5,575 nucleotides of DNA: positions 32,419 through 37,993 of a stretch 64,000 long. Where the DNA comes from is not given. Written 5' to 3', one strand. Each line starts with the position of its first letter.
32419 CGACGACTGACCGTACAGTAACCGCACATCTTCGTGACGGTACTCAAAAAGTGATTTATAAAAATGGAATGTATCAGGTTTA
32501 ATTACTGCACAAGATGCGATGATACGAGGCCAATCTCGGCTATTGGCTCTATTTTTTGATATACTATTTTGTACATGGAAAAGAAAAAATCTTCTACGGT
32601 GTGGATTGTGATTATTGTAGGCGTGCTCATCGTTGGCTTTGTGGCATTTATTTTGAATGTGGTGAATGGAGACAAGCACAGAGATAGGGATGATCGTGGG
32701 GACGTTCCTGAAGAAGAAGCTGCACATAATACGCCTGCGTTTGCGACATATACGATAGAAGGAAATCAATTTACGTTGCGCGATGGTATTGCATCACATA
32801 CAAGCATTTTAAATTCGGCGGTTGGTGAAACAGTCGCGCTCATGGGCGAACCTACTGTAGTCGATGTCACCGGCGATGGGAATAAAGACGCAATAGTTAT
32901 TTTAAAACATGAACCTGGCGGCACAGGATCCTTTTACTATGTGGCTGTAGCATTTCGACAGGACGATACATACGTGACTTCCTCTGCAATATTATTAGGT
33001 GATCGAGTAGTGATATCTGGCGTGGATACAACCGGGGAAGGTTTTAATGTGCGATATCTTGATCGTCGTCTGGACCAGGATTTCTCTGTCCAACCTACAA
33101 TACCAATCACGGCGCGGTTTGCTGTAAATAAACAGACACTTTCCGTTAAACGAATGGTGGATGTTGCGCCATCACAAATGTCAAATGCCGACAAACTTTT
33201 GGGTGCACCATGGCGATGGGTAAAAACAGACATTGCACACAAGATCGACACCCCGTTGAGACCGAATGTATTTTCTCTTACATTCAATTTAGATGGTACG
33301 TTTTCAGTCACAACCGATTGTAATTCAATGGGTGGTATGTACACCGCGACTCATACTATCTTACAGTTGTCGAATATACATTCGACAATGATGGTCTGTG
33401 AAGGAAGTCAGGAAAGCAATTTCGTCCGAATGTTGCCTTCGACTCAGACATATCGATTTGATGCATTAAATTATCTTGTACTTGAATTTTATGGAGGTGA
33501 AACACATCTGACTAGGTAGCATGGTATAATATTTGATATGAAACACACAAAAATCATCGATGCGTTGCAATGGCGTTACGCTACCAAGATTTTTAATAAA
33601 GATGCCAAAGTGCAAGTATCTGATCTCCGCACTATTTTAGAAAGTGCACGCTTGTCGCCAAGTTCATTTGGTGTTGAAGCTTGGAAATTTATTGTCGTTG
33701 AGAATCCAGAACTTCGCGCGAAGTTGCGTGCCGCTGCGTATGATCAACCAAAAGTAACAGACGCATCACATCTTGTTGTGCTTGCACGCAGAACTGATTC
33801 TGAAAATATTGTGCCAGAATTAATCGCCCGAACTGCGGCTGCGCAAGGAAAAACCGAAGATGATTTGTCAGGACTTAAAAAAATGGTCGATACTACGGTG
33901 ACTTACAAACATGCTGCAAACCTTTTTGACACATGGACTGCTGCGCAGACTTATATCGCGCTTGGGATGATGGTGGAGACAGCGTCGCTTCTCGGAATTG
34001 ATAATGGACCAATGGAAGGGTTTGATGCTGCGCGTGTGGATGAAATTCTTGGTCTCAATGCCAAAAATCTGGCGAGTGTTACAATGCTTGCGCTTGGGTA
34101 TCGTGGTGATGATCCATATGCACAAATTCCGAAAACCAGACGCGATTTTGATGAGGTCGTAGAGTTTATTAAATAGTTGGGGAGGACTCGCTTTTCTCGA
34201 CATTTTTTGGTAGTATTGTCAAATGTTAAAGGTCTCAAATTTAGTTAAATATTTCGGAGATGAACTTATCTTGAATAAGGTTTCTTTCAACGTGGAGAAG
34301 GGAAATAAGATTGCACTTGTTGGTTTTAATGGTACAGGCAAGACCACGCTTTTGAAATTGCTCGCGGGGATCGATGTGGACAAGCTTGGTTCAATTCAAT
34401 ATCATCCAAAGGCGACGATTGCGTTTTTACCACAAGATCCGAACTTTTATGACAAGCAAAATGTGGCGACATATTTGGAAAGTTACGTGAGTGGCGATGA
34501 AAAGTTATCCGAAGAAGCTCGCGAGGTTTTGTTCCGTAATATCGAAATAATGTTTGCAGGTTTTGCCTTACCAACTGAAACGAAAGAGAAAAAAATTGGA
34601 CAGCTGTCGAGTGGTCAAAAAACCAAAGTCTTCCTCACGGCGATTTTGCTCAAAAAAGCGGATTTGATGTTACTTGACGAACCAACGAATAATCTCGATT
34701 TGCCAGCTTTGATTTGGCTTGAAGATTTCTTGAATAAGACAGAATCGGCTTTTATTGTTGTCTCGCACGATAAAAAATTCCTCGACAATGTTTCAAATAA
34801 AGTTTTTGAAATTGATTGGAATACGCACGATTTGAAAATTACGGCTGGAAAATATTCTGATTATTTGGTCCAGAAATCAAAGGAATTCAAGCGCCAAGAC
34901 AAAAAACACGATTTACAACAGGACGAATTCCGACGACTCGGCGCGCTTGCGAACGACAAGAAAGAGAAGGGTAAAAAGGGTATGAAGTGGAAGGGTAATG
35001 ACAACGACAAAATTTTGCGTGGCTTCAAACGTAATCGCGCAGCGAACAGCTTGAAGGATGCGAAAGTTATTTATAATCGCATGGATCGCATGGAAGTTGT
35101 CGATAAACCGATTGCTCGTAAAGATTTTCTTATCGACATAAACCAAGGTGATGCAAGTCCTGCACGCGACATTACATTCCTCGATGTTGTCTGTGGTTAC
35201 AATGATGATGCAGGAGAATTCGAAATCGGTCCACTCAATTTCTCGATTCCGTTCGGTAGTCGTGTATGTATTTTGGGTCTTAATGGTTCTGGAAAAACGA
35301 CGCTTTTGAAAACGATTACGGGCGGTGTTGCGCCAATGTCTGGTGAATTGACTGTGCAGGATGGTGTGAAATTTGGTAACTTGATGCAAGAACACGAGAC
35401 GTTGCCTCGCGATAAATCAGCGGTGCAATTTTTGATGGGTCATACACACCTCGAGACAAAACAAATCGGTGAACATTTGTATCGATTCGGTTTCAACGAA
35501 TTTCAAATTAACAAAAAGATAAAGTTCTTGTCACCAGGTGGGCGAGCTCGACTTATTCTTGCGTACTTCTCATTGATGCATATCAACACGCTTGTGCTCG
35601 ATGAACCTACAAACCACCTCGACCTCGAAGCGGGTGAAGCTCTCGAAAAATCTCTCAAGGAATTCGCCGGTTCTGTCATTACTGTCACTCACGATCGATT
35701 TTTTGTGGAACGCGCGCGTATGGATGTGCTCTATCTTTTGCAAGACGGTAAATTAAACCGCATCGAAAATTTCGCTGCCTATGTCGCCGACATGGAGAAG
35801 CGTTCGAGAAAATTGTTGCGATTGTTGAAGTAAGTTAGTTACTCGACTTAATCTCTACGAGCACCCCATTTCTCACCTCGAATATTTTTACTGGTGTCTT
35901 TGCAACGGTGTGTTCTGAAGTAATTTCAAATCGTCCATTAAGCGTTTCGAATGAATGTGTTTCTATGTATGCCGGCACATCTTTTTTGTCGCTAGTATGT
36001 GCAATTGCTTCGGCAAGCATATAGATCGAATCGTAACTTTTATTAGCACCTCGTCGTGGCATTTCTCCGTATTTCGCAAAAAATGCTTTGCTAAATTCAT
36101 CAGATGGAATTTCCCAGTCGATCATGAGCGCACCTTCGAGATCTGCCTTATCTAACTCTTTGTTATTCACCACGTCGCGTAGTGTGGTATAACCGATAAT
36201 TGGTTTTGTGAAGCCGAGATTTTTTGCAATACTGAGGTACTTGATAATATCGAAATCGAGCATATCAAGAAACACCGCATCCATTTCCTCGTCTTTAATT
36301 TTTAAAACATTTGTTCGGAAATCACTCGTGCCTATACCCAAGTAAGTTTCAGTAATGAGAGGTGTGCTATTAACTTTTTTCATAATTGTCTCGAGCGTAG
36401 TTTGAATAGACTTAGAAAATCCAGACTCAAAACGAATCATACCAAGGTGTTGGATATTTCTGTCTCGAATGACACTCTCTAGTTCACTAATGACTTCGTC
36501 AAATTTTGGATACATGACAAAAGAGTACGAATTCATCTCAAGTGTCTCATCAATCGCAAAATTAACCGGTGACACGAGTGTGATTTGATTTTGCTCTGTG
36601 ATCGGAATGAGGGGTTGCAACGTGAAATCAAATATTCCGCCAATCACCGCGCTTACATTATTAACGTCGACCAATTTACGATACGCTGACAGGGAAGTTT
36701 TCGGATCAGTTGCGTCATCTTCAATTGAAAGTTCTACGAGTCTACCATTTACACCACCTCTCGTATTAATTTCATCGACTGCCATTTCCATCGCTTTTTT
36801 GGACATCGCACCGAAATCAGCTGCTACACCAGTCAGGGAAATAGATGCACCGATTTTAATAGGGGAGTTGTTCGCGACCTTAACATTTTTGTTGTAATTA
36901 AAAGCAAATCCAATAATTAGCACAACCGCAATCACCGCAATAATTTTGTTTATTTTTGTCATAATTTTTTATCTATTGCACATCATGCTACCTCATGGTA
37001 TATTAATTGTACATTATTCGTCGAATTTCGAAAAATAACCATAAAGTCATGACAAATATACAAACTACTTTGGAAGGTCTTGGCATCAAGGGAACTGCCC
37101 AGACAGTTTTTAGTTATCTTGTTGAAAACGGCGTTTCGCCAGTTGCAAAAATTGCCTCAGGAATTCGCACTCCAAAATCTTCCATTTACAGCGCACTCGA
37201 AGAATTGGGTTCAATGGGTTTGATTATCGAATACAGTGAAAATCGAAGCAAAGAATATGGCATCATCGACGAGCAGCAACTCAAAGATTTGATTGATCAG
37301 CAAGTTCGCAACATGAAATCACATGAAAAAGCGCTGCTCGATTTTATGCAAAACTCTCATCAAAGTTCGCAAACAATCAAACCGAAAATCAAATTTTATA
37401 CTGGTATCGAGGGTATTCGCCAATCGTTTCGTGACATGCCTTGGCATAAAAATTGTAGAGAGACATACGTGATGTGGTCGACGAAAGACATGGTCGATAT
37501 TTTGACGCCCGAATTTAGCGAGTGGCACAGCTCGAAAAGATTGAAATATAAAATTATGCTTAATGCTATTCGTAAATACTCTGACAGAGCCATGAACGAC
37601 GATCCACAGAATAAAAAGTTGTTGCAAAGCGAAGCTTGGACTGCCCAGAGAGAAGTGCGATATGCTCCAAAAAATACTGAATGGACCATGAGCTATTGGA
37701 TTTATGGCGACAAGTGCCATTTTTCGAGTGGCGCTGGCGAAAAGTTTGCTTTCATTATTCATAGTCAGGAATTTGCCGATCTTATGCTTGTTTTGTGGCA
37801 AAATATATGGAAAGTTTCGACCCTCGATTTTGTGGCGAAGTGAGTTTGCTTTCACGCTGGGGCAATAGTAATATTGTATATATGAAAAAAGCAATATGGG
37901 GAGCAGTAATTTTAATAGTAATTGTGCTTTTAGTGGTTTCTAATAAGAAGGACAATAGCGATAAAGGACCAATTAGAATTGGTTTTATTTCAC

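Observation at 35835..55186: One HAAT (liv-type) ABC transporter 'exploded' over 19 kb, with 7 paralogous binding proteins each wired to its own TrmB-family regulator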

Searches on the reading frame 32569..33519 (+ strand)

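Call 68: search_protein_families(library=pfam, proteins=[window:32569-33519:+], max_evalue=0.01)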
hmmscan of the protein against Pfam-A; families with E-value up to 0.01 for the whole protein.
window:32569-33519:+ (316 aa): 1 family
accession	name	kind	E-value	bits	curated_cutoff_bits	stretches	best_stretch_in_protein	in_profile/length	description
PF03724.22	META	-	1.7e-14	54.2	24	1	215-311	9-103/109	META domain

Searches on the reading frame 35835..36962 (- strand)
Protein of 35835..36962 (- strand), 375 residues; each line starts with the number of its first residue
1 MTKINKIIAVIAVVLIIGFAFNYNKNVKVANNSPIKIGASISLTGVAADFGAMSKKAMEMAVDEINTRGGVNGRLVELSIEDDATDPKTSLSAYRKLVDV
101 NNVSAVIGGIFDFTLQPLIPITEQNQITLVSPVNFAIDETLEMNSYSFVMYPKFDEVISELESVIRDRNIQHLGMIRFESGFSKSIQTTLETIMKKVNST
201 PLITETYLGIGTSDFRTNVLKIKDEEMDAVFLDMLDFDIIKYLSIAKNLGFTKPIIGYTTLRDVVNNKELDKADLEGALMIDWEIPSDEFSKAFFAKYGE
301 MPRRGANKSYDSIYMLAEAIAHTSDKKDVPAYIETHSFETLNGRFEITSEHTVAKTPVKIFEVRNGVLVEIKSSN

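Call 4: search_protein_families(library=pfam, proteins=[window:35835-36962:-], max_evalue=0.01)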
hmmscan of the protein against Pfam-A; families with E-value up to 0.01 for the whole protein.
window:35835-36962:- (375 aa): 3 families
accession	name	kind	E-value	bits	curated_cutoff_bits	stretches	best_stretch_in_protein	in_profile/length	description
PF13458.12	Peripla_BP_6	-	2.1e-46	159.7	31.7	1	34-365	1-341/343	Periplasmic binding protein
PF13433.12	Peripla_BP_5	-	2.3e-23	83.3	27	1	35-364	1-337/363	Periplasmic binding protein domain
PF01094.35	ANF_receptor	-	1.3e-17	64.4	25.4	1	55-362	3-349/353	Receptor family ligand binding region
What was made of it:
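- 35835..36962 (-): SBP1, a HAAT-type binding protein with an N-terminal membrane anchor; divergent partner of REG1. Peripla_BP_6 E 2e-46 (call 4).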

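Call 48: search_protein_families(library=ncbifam, proteins=[window:35835-36962:-], max_evalue=0.001)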
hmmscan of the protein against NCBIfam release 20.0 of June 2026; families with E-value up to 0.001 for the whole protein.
window:35835-36962:- (375 aa): 3 families
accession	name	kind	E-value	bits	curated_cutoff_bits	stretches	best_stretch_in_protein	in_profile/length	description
TIGR03407.1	urea_ABC_UrtA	exception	9.1e-23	80.7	492.75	1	35-367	1-343/361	urea ABC transporter substrate-binding protein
NF011933.0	PRK15404.1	subfamily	2.2e-20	73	477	1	28-351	20-348/370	high-affinity branched-chain amino acid ABC transporter substrate-binding protein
TIGR03669.1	urea_ABC_arch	equivalog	2.1e-13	50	494.8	1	44-351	10-324/375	urea ABC transporter substrate-binding protein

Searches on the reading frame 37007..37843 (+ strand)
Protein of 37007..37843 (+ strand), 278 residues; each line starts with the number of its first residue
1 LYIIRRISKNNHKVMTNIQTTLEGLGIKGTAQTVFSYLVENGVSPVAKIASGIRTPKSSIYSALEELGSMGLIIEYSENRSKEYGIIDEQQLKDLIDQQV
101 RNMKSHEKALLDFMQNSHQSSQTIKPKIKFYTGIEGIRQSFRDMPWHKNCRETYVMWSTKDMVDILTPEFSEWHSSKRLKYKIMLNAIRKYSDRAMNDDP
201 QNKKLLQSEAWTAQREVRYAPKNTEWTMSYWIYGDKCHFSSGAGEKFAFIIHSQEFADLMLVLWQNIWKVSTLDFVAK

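Call 5: search_protein_families(library=pfam, proteins=[window:37007-37843:+], max_evalue=0.1)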
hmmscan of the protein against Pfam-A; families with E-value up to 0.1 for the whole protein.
window:37007-37843:+ (278 aa): 1 family
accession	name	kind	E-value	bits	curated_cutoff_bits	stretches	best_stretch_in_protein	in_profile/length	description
PF01978.25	TrmB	-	6.6e-08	32.7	25.6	1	22-86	1-64/68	Sugar-specific transcriptional regulator TrmB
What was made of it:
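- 37049..37843 (+): REG1, TrmB-like regulator; same strand as SBP2-livH-NYN1-livM. PF01978 32.7 bits (call 5).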
